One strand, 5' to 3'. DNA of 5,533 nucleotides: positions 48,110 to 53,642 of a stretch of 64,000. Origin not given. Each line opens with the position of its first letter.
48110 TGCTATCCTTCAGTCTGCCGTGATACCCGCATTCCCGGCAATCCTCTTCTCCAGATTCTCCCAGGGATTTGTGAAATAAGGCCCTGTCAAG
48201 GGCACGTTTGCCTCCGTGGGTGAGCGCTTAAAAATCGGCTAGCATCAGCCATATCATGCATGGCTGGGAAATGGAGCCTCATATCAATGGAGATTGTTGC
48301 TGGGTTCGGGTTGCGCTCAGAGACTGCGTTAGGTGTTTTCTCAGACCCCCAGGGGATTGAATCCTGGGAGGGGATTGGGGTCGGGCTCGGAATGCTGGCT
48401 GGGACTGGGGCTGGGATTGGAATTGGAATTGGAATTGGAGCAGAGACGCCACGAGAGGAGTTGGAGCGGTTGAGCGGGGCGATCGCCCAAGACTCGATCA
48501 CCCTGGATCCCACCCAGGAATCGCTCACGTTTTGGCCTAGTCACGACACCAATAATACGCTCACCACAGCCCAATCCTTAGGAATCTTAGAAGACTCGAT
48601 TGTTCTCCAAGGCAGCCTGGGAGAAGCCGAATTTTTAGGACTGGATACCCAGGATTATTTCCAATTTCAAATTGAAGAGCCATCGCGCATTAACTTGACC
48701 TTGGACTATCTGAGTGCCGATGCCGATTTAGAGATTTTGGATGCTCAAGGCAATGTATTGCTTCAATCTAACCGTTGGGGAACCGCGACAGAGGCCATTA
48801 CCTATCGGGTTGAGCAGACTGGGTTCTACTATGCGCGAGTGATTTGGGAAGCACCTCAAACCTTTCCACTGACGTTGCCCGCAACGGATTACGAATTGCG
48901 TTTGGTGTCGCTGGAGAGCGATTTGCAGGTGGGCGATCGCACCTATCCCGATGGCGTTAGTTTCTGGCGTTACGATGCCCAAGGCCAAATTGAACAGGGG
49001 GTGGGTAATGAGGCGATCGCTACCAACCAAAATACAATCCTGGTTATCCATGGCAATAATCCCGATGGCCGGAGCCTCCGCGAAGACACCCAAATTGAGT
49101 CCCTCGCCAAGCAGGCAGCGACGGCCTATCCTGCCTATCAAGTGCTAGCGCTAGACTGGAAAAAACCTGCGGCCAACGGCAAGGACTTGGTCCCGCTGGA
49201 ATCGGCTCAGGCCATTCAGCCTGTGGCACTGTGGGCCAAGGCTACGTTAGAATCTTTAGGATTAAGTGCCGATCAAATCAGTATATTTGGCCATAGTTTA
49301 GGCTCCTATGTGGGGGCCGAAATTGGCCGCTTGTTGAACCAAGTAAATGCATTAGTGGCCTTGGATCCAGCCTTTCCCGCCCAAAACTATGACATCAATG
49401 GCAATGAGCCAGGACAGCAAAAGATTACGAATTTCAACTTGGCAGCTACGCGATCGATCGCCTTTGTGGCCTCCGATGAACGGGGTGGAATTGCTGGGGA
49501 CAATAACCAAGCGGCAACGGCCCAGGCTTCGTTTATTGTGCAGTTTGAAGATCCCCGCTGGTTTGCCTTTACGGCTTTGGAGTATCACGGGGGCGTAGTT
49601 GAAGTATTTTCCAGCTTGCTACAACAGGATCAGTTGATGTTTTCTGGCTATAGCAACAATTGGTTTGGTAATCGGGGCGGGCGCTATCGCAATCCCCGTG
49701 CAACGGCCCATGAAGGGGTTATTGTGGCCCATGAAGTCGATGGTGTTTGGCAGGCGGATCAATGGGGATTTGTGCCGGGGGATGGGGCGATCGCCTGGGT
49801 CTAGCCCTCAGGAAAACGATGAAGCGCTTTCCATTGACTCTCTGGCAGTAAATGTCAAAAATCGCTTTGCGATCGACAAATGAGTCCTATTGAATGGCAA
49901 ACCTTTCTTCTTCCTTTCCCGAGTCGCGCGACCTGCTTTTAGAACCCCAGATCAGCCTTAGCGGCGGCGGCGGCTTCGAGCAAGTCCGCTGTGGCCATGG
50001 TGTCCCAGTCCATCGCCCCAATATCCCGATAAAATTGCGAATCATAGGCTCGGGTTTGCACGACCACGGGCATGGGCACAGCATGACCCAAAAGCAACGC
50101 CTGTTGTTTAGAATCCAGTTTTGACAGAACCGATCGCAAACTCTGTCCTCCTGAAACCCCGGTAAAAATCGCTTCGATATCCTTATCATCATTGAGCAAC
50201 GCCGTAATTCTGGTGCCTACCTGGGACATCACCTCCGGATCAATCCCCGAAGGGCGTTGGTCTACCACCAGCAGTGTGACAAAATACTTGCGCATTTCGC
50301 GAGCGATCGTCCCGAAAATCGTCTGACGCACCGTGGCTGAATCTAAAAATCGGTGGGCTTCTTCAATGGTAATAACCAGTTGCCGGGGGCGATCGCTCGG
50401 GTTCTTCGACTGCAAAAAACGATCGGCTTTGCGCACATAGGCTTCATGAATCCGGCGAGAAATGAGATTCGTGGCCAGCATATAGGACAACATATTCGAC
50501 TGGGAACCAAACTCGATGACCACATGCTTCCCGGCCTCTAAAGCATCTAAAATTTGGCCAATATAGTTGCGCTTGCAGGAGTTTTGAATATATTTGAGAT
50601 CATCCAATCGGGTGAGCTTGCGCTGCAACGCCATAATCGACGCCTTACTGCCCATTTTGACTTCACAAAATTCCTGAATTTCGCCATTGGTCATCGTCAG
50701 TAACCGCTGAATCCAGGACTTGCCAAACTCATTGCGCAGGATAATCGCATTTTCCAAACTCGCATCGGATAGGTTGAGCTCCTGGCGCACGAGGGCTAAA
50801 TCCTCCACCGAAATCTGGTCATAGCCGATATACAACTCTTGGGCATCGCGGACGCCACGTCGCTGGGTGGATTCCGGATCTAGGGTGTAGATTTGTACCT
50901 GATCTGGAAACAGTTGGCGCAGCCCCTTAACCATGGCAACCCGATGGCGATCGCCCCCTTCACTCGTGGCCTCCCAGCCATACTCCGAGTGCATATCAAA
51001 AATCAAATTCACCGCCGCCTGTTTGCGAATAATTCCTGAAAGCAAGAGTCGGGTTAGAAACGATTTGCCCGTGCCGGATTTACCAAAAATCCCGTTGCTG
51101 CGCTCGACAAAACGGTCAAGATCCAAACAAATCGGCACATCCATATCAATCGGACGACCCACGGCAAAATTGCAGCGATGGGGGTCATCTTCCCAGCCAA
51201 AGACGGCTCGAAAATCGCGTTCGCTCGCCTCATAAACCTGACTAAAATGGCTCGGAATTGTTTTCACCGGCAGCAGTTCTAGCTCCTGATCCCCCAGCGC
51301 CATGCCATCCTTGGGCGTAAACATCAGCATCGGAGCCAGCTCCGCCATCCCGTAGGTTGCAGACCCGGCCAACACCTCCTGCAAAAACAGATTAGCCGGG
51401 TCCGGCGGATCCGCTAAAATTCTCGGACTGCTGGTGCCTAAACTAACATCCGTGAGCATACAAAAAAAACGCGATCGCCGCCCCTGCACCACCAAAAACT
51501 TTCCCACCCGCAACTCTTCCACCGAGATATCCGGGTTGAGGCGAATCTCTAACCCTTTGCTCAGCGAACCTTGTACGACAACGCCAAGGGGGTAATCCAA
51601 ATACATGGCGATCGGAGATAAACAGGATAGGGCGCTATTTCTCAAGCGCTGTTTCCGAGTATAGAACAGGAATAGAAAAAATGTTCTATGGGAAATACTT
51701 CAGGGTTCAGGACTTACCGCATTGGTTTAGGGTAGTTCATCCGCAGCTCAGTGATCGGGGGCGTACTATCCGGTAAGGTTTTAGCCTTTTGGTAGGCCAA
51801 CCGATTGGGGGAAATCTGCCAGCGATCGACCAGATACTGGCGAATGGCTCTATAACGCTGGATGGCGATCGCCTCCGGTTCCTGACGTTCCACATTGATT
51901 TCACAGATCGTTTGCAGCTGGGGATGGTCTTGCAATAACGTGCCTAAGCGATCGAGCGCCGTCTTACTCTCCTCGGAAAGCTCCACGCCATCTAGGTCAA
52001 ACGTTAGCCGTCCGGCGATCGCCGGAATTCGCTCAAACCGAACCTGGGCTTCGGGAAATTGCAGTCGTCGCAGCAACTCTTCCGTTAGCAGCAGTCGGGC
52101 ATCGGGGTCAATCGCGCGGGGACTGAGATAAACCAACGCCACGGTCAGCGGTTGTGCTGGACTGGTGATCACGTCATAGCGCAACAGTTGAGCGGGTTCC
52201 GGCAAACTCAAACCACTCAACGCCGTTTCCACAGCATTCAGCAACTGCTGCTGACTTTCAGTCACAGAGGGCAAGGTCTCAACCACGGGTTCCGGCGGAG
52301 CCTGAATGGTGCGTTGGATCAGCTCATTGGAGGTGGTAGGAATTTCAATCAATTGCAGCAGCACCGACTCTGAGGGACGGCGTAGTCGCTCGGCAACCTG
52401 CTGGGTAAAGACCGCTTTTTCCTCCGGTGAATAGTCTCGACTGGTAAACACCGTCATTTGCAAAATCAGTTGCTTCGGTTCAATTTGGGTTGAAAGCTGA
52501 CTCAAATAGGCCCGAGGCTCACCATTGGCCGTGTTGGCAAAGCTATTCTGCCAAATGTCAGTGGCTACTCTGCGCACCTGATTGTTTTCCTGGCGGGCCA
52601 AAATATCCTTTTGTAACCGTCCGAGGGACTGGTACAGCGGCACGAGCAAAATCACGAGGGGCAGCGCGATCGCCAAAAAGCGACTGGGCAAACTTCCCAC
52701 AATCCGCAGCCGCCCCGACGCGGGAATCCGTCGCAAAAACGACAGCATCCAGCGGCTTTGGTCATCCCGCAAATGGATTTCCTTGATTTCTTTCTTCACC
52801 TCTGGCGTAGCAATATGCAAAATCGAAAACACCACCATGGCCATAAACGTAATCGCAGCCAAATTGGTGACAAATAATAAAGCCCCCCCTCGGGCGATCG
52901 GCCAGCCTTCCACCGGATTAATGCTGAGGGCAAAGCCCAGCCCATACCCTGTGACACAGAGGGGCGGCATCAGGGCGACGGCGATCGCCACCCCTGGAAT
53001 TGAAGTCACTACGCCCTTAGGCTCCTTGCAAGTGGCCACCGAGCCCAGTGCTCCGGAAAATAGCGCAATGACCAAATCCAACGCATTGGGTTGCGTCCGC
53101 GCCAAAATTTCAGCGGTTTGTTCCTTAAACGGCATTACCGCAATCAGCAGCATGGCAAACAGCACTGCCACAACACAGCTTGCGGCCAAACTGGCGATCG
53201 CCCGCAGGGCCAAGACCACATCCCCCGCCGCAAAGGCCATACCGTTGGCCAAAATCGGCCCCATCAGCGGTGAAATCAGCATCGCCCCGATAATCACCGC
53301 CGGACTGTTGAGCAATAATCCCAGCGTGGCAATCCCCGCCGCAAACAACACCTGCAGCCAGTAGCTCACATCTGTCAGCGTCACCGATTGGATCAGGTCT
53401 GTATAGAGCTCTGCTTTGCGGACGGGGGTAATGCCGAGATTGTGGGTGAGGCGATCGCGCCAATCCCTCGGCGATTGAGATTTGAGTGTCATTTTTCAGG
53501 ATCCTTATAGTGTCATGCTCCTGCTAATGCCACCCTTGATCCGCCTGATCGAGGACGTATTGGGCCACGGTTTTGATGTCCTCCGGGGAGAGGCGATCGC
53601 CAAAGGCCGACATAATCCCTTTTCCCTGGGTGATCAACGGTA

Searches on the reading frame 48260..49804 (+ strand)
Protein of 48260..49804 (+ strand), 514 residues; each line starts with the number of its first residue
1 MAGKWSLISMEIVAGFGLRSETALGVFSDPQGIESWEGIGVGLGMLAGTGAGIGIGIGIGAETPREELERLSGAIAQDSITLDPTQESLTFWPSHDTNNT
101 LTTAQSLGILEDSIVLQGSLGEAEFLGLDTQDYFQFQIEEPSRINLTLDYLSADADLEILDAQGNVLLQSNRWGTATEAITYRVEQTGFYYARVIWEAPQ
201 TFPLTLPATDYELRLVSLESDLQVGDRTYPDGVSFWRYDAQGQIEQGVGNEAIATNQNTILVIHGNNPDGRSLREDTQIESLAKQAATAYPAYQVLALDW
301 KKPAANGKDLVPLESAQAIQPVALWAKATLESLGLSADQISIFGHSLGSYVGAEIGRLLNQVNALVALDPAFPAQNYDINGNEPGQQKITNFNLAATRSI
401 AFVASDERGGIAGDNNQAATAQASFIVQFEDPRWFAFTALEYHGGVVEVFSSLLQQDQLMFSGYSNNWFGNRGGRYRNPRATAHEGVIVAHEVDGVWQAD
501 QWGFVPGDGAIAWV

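Call 43: search_protein_families(library=pfam, proteins=[window:48260-49804:+])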
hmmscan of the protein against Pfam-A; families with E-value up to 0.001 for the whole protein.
window:48260-49804:+ (514 aa): 3 families
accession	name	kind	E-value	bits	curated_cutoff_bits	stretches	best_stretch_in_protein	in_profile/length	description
PF00151.25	Lipase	-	9.9e-10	38.7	27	1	251-375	64-185/336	Lipase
PF04151.21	PPC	-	1.9e-07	32.3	25.9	1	131-194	2-68/70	Bacterial pre-peptidase C-terminal domain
PF12697.13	Abhydrolase_6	-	1.8e-05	26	26.3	1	260-401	1-94/217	Alpha/beta hydrolase family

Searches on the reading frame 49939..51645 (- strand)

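Call 43: search_protein_families(library=pfam, proteins=[window:49939-51645:-])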
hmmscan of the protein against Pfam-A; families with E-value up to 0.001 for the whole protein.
window:49939-51645:- (568 aa): 3 families
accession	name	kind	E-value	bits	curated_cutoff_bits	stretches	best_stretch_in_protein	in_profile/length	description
PF01935.23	DUF87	-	2.9e-38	132.6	23.2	1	161-399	2-220/220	Helicase HerA, central domain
PF09378.16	HAS-barrel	-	1.5e-12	47.9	25.2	1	20-106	1-81/90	HAS barrel domain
PF01580.24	FtsK_SpoIIIE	-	0.00085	19.3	24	0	151-208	11-66/221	FtsK/SpoIIIE family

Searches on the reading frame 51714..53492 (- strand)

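Call 43: search_protein_families(library=pfam, proteins=[window:51714-53492:-])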
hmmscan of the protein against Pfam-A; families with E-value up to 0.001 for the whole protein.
window:51714-53492:- (592 aa): 1 family
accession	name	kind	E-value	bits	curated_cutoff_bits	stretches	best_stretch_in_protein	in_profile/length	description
PF04087.19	DUF389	-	1.3e-33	116.4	23.9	1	71-216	1-137/137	Domain of unknown function (DUF389)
